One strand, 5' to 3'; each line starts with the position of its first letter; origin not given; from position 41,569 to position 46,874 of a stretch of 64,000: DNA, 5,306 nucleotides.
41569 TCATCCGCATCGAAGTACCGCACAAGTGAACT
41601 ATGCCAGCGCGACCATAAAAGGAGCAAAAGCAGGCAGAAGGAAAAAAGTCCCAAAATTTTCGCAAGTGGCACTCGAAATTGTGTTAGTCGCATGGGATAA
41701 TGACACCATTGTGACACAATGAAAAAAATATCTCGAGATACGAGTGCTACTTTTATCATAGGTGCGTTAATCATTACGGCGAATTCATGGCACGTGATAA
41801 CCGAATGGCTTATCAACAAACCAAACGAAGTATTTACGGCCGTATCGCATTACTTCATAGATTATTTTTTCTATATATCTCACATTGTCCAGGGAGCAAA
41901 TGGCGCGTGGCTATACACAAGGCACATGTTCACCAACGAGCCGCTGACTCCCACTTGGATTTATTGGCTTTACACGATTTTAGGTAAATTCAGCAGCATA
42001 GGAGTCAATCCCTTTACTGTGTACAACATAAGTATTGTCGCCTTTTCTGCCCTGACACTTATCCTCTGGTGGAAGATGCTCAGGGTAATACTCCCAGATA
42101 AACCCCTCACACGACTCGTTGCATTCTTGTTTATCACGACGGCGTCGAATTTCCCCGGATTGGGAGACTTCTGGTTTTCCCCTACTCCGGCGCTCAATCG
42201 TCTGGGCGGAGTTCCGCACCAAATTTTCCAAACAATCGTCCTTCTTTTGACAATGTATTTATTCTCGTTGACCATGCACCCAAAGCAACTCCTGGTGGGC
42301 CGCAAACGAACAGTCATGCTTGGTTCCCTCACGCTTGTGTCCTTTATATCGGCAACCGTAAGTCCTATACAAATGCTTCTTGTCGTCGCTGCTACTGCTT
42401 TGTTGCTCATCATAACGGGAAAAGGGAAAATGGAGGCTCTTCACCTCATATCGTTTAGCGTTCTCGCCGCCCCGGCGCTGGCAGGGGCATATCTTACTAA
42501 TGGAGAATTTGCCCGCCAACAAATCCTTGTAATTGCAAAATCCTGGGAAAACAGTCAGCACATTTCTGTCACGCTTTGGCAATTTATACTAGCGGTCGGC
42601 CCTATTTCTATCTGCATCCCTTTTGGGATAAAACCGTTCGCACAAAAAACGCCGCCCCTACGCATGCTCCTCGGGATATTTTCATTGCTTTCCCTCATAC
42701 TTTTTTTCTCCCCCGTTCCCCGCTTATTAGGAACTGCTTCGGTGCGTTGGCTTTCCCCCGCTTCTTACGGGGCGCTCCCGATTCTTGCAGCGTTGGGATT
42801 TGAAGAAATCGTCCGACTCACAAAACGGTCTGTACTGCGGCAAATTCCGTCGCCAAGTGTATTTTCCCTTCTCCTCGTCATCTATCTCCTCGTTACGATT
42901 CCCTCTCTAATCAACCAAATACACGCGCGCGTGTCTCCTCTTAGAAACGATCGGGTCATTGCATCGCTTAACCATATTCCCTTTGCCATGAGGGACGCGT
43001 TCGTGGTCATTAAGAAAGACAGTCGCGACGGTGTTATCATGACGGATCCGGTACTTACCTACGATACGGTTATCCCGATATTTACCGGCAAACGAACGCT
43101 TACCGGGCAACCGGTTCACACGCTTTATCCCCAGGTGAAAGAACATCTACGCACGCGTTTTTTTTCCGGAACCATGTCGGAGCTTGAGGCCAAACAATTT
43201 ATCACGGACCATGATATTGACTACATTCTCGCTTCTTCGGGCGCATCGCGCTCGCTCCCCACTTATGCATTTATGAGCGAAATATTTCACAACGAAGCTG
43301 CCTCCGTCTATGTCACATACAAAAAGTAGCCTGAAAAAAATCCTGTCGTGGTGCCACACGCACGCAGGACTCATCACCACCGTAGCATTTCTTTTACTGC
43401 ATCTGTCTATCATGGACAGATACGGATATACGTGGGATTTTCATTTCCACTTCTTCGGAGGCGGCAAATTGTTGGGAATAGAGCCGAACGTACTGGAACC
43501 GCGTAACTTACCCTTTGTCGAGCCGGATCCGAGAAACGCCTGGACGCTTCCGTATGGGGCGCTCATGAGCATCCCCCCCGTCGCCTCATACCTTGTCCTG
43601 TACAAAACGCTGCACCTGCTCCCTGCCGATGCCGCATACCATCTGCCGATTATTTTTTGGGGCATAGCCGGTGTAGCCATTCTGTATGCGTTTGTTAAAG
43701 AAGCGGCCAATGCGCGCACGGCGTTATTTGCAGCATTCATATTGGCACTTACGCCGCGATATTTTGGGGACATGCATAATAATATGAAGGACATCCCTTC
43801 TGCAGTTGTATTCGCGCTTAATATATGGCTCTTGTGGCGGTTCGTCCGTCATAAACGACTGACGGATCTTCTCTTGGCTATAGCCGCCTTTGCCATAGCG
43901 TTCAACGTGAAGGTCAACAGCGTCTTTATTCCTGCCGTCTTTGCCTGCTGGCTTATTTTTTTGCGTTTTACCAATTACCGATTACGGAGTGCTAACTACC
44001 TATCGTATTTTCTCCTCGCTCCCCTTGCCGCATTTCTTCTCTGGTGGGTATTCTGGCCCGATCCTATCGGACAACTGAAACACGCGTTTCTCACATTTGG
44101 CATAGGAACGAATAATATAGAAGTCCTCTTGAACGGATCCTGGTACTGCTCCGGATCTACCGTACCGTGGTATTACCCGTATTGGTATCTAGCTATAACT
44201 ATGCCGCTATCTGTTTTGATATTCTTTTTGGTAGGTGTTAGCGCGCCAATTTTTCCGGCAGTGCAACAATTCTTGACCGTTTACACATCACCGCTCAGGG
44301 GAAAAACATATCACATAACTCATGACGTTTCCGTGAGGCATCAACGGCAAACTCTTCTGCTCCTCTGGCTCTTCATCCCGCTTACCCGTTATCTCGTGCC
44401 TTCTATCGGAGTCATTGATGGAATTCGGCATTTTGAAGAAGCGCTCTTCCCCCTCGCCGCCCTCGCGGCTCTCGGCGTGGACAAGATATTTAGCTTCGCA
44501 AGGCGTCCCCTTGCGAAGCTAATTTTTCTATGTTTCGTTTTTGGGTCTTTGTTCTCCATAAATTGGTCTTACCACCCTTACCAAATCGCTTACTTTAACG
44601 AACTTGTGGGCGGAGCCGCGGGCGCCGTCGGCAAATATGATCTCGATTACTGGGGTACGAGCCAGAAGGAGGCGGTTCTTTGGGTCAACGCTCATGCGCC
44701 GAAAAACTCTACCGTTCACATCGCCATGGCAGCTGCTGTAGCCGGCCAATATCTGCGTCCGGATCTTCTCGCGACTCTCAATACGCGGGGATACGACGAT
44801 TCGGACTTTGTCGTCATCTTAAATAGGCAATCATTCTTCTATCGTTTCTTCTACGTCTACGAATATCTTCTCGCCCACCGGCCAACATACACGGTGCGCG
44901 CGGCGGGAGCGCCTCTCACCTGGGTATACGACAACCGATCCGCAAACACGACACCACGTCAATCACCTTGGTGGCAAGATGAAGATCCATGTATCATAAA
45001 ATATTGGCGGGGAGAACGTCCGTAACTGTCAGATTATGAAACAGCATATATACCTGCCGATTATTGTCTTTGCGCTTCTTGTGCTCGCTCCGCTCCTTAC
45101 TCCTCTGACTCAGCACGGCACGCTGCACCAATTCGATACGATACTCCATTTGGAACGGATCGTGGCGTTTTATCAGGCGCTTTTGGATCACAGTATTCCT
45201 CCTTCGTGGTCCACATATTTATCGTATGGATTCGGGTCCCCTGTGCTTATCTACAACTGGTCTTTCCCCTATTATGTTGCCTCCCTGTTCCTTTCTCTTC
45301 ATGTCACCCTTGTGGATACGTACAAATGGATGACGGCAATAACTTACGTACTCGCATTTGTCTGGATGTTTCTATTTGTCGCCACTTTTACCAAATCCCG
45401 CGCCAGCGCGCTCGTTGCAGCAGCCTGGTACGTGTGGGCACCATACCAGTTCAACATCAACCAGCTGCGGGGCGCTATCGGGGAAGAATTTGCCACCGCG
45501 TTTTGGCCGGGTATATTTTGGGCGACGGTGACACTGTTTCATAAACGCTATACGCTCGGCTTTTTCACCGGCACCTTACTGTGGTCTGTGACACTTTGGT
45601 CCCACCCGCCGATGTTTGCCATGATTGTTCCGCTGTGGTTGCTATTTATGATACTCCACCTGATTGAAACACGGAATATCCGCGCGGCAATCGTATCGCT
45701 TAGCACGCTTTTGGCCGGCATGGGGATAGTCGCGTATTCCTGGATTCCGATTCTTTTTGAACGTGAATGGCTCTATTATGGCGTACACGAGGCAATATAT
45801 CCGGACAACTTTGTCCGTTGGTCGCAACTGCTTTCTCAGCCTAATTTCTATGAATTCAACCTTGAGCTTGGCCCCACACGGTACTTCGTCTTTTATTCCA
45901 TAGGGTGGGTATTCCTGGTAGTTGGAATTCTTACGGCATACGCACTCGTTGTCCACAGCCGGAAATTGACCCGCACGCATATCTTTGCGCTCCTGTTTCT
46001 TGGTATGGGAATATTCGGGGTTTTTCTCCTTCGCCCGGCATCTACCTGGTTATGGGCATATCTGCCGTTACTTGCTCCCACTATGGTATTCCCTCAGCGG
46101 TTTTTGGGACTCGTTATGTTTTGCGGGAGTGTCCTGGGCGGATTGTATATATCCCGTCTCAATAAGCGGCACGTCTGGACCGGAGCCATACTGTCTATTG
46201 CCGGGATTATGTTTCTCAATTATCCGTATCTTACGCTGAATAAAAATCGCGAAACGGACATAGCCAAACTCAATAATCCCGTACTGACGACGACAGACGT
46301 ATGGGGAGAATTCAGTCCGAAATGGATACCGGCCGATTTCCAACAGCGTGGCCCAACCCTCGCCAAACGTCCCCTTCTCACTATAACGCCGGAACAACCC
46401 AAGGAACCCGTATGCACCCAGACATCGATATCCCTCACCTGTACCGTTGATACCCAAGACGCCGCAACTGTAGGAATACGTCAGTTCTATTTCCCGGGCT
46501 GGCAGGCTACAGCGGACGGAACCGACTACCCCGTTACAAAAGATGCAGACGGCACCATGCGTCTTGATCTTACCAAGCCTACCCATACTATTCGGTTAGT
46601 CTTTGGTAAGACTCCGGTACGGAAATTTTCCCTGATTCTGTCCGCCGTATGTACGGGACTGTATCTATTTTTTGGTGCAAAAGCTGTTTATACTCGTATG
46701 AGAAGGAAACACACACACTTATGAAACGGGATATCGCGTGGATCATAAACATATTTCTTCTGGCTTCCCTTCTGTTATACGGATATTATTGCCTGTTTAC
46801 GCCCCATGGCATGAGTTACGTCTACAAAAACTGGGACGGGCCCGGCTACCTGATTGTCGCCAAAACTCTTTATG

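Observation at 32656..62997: Extraordinary density of GT-C-like polytopic membrane proteins (>=11 in 30 kb) together with two DPM1-like polyprenol-P-sugar synthases: candidate multi-enzyme protein O-glycosylation system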

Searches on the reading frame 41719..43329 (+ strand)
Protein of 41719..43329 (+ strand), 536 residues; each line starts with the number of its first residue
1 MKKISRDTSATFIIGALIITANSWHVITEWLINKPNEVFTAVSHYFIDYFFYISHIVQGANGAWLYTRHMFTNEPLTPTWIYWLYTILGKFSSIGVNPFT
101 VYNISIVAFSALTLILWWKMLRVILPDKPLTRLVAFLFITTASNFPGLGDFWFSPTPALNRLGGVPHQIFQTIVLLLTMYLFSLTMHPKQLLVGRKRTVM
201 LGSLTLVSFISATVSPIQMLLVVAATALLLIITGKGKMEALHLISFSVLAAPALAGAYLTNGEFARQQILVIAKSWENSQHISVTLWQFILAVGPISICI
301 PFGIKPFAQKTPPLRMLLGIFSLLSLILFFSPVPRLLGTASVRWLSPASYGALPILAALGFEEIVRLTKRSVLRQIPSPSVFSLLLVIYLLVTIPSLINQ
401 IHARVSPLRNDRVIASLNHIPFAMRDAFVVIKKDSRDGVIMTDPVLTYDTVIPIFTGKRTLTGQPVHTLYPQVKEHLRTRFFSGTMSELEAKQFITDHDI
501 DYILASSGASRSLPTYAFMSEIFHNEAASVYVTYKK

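Call 5: search_protein_families(library=pfam, max_evalue=0.1, proteins=[window:41719-43329:+])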
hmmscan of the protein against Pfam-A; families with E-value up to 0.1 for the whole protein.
window:41719-43329:+ (536 aa): 0 families

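Call 7: search_protein_families(library=ncbifam, max_evalue=0.1, proteins=[window:41719-43329:+])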
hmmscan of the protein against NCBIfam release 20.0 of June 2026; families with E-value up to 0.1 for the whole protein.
window:41719-43329:+ (536 aa): 0 families

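Call 14: find_related_loci(query=A1, collection=genome_contigs, flank=10000)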
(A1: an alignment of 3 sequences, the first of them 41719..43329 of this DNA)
Query A1 (536 aa) in genome_contigs; peptide patterns used: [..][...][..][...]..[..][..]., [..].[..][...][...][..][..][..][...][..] (x = any residue, [..] = any of these).
266 stretches matched a pattern; 22 encode a relative of the query (tblastn E <= 1e-3); 21 distinct loci.
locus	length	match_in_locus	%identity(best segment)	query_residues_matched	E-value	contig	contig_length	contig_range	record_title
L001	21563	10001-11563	37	22-531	3e-106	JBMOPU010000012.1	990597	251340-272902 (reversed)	MAG: Patescibacteria group bacterium isolate Betzabe_MAG136 MAG136_14, whole genome shotgun sequence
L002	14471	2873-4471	55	1-531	0e+0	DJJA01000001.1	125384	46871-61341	MAG TPA_asm: Candidatus Gottesmanbacteria bacterium UBA6580 UBA6580_contig_190, whole genome shotgun sequence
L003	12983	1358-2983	45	2-532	4e-145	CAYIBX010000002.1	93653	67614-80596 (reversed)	MAG TPA_asm: uncultured Gammaproteobacteria bacterium isolate ERP119705_co18_370 genome assembly, contig: NODE_120_lengt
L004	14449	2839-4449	52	1-535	9e-171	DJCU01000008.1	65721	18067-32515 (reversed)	MAG TPA_asm: Candidatus Gottesmanbacteria bacterium UBA5942 UBA5942_contig_276, whole genome shotgun sequence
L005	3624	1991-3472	26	16-507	6e-30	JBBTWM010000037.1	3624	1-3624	MAG: Patescibacteria group bacterium isolate H41-bin127_1 H41_bin127_1_000000000037, whole genome shotgun sequence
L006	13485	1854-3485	36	6-531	3e-99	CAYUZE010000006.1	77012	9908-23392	MAG TPA_asm: uncultured Gammaproteobacteria bacterium isolate binchicken_co130_63 genome assembly, contig: NODE_569_leng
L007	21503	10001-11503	23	35-531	1e-25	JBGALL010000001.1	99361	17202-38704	MAG: Candidatus Woesebacteria bacterium isolate MAG_MBR_H10.109 MBRH10-109_opera_contig_943, whole genome shotgun sequen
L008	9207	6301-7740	26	11-514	1e-22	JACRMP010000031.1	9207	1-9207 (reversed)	MAG: Candidatus Gottesmanbacteria bacterium isolate NC_groundwater_1910_Pr3_S2p5_48_11 SR2-18-S2p5_coassembly_scaffold_2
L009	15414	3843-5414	52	1-533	7e-176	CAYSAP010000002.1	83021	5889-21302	MAG TPA_asm: uncultured Gammaproteobacteria bacterium isolate SRP090828_co2_19 genome assembly, contig: NODE_111_length_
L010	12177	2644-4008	45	13-514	1e-130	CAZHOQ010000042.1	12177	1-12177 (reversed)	MAG TPA_asm: uncultured Gammaproteobacteria bacterium isolate SRP093185_co1_203 genome assembly, contig: NODE_3692_lengt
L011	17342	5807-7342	44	21-531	5e-128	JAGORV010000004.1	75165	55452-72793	Candidatus Woesebacteria bacterium isolate Gw_Eff_bin_29 Gw_Eff_450_length_75165_cov_7.908313, whole genome shotgun sequ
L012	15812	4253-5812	45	13-531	3e-133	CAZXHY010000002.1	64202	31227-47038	MAG TPA_asm: uncultured Gammaproteobacteria bacterium isolate ERP113451_co3_13 genome assembly, contig: NODE_187_length_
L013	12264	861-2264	46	13-517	5e-136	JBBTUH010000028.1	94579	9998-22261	MAG: Patescibacteria group bacterium isolate H41-bin250_1 H41_bin250_1_000000000028, whole genome shotgun sequence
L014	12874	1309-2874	23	34-531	4e-12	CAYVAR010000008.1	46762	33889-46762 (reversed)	MAG TPA_asm: uncultured Gammaproteobacteria bacterium isolate binchicken_co110_1166 genome assembly, contig: NODE_1830_l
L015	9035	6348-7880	24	34-531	2e-11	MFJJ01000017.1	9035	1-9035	MAG: Candidatus Gottesmanbacteria bacterium RIFCSPHIGHO2_01_FULL_46_14 rifcsphigho2_01_scaffold_21574, whole genome shot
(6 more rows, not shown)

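Call 27: search_solved_structures(query=A4, max_evalue=1)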
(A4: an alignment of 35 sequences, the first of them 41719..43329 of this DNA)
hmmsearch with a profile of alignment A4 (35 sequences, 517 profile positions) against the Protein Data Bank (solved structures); distinct sequences matched with E-value up to 1: 2.
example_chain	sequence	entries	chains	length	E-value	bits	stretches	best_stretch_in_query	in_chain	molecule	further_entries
9u9h_A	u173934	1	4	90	0.17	13.8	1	171-215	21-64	Virion membrane protein OPG140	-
5h36_E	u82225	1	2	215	0.59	12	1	306-358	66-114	Uncharacterized protein TRIC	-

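Call 39: find_homologous_proteins(query=A4, max_evalue=0.001)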
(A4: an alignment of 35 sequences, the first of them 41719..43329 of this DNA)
Query A4 (35 sequences) (536 aa, profile of the alignment): 90 proteins with E <= 0.001 among 8000 candidates.
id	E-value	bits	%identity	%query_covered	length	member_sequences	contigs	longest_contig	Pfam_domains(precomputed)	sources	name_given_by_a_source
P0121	2.8e-170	586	55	99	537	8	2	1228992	-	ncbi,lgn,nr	ncbi:hypothetical protein KJZ67_03155 [Patescibacteria group bacterium]|nr:hypothetical protein [Pat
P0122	4.2e-169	582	45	97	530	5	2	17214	-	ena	-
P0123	1.3e-164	567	44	95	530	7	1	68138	-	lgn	-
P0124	1.7e-164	567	36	98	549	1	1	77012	-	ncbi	-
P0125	5.1e-164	565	100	100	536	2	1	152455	-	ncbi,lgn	-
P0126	2.1e-162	560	37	99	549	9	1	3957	-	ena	-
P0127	2.6e-161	556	36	99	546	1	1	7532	-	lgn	-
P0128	1.1e-159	551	37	99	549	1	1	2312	-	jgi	jgi:hypothetical protein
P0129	2.7e-159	549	55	99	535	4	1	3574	-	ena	-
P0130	7.9e-159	548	51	97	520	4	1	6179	-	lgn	-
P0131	3.5e-158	546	56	99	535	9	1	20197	-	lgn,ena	-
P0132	4.5e-158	545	45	96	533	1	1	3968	-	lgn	-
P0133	2.4e-157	543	43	95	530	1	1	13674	-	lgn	-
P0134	5.9e-157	542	53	99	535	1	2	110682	-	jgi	-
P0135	1.0e-156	541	42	95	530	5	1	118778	-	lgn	-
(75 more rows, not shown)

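Call 41: find_encoding_contigs(protein=P0125, flank=2000, max_places=3)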
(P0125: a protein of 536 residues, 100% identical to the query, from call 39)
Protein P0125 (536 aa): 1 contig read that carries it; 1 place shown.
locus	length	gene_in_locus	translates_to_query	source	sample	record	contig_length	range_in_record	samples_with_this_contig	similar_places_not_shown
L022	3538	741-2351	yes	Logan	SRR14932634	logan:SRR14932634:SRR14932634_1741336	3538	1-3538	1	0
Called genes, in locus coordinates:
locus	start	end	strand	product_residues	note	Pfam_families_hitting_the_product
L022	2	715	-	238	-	?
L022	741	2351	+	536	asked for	-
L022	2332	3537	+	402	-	?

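Call 56: predict_structure(alignment_id=A9)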
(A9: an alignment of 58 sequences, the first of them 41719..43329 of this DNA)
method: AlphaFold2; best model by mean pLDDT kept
length: 536 residues; sequences in the alignment: 58
mean_pLDDT: 95.0   pTM: 0.94
mean pLDDT of the five models: 95.0, 93.9, 93.8, 92.5, 92.4
residues with pLDDT >= 90: 484; 70-90: 48; 50-70: 4; < 50: 0
segments of 3 or more residues with pLDDT < 50: none
pLDDT, mean of each block of 10 residues (from residue 1): 91 98 97 97 95 98 97 96 98 97 98 98 97 98 88 85 90 98 88 84 98 98 98 87 96 98 97 93 92 96 94 95 98 95 95 98 96 92 97 95 95 97 98 96 96 98 93 96 96 97 96 90 97 85
secondary structure, 60 per line:
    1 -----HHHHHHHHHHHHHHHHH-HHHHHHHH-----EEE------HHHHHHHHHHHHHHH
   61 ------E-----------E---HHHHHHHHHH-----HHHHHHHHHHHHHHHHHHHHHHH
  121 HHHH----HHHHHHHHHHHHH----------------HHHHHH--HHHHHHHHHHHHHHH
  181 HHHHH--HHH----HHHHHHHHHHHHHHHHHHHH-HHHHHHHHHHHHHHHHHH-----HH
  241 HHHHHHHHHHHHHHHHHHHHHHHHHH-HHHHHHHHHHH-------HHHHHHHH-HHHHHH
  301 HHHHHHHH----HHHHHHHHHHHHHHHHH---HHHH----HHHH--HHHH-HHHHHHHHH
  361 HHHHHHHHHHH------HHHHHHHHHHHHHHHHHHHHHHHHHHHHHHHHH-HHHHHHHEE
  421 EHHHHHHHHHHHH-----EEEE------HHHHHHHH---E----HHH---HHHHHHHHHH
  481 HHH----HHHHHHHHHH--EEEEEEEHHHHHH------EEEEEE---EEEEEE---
elements in order: H6-22 H24-31 E37-39 H46-60 H83-92 H98-124 H129-141 H158-163 H166-185 H195-214 H216-233 H239-266 H268-278 H286-293 H295-308 H313-329 H333-336 H341-344 H347-350 H352-371 H378-410 H412-418 E419-421 H422-433 E439-442 H449-456 H471-483 H488-497 E500-506 H507-512 E519-524 E528-533
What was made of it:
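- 41719..43329 (+): GT-C-fold glycosyltransferase, 'DY family' paralogue 1. No Pfam model. Invariant D48 and Y52, with Y49 nearly invariant, in the first outer loop. AF2 pLDDT 95 (call 56).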

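Call 58: fold_search(model_id=the predicted structure, library=pdb)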
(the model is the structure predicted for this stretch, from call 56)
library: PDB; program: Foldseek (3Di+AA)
matches with E <= 10: 444; with E <= 0.001: 19
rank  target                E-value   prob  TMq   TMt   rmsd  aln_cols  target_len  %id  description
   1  8b6l_I                1.1e-08  1.00  0.54  0.44   9.2       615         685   12  Subtomogram average of the human Sec61-TRAP-OSTA-translocon (released 2022-12-07)
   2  8agc_A                1.2e-08  1.00  0.51  0.41  10.8       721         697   12  Structure of yeast oligosaccharylransferase complex with lipid-linked oligosaccharide and non-acceptor peptide bound (released 2022-12-07)
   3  8pn9_A                1.2e-08  1.00  0.54  0.46   9.9       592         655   14  Structure of human oligosaccharyltransferase OST-A complex bound to NGI-1 (released 2024-05-08)
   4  6ezn_F                2.1e-08  1.00  0.58  0.49  11.1       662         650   12  Cryo-EM structure of the yeast oligosaccharyltransferase (OST) complex (released 2018-01-17)
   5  8agb_A                2.8e-08  1.00  0.52  0.45  11.6       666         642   11  Structure of yeast oligosaccharylransferase complex with lipid-linked oligosaccharide bound (released 2022-12-07)
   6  6s7t_A                3.9e-08  1.00  0.51  0.41   8.6       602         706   14  Cryo-EM structure of human oligosaccharyltransferase complex OST-B (released 2019-12-18)
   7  8if8_C                5.1e-08  1.00  0.57  0.53  10.1       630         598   15  Arabinosyltransferase AftA (released 2023-05-31)
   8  6c26_A                9.0e-08  1.00  0.51  0.44  11.8       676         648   12  The Cryo-EM structure of a eukaryotic oligosaccharyl transferase complex (released 2018-01-31)
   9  7e9s_A                9.4e-08  1.00  0.51  0.34  10.2       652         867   11  Archaeal oligosaccharyltransferase AglB from Archaeoglobus fulgidus in complex with an inhibitory peptide and a dolich (released 2021-09-08)
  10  5ogl_A                3.6e-07  1.00  0.55  0.44   8.3       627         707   11  Structure of bacterial oligosaccharyltransferase PglB in complex with an acceptor peptide and an lipid-linked oligosac (released 2017-10-25)
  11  7zli_A                3.8e-07  1.00  0.52  0.44  10.1       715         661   11  Cryo-EM structure of C-mannosyltransferase CeDPY19, in complex with Dol25-P-Man and bound to CMT2-Fab and anti-Fab nan (released 2023-01-11)
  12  3waj                  5.8e-07  1.00  0.51  0.37  13.4       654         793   11  Crystal structure of the Archaeoglobus fulgidus oligosaccharyltransferase (O29867_ARCFU) complex with Zn and sulfate (released 2013-10-30)
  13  7zlg_A                8.5e-07  1.00  0.53  0.45   9.9       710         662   10  Cryo-EM structure of C-mannosyltransferase CeDPY19, in complex with acceptor peptide and bound to CMT2-Fab and anti-Fa (released 2023-01-11)
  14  6gxc_A                1.4e-06  1.00  0.56  0.44   8.6       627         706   11  Bacterial oligosaccharyltransferase PglB in complex with an inhibitory peptide and a reactive lipid-linked oligosaccha (released 2018-11-14)
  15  5gmy_A                2.5e-06  1.00  0.53  0.36  10.8       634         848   12  Crystal structure of the Archaeoglobus fulgidus oligosaccharyltransferase (O29867_ARCFU) tethered with an acceptor pep (released 2017-02-01)
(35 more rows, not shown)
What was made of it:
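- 41719..43329 (+): Foldseek top 19 are GT-C (call 58).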

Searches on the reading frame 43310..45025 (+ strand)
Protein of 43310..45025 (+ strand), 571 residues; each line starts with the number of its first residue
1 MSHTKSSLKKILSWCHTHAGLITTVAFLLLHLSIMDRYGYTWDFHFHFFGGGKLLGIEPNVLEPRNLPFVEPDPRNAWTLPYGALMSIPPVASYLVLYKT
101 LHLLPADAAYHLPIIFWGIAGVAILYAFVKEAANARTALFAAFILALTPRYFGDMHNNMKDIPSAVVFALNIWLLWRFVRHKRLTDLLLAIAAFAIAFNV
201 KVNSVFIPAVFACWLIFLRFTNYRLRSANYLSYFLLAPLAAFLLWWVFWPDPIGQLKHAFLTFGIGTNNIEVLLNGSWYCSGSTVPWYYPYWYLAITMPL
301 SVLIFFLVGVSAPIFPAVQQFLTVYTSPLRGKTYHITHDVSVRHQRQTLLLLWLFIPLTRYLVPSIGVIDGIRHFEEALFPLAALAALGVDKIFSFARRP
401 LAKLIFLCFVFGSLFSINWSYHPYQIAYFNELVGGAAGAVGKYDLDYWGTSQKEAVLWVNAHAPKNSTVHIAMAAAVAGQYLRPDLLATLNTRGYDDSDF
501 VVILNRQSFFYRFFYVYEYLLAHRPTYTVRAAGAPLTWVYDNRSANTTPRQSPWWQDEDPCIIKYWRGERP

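Call 5: search_protein_families(library=pfam, max_evalue=0.1, proteins=[window:43310-45025:+])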
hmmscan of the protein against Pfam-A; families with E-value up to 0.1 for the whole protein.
window:43310-45025:+ (571 aa): 1 family
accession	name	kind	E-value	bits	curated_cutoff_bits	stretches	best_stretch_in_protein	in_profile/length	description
PF13231.12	PMT_2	-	2.6e-14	54.2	26.1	1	89-246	3-160/160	Dolichyl-phosphate-mannose-protein mannosyltransferase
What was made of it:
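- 43310..45025 (+): GT-C, PMT_2 (ArnT/PMT-like) family. Pfam PF13231 2.6e-14, 54 bits against a cut-off of 26 (call 5).
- Checked: 43310: Pfam PMT_2, 54 bits, above cut-off (call 5).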

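Call 7: search_protein_families(library=ncbifam, max_evalue=0.1, proteins=[window:43310-45025:+])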
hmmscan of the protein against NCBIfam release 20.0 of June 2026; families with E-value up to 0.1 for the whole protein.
window:43310-45025:+ (571 aa): 0 families

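Call 8: find_encoding_contigs(protein=window:43310-45025:+, flank=10000, max_places=4)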
Protein window:43310-45025:+ (571 aa): no gene with exactly this product is on record in the collection.

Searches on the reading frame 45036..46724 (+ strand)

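Call 5: search_protein_families(library=pfam, max_evalue=0.1, proteins=[window:45036-46724:+])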
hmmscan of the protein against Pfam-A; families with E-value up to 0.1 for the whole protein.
window:45036-46724:+ (562 aa): 1 family
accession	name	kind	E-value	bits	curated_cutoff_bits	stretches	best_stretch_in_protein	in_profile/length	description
PF10131.15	PTPS_related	-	6.5e-05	22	26.4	1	75-392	4-300/621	6-pyruvoyl-tetrahydropterin synthase related domain; membrane protein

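Call 7: search_protein_families(library=ncbifam, max_evalue=0.1, proteins=[window:45036-46724:+])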
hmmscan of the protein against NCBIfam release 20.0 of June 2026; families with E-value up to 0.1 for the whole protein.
window:45036-46724:+ (562 aa): 0 families
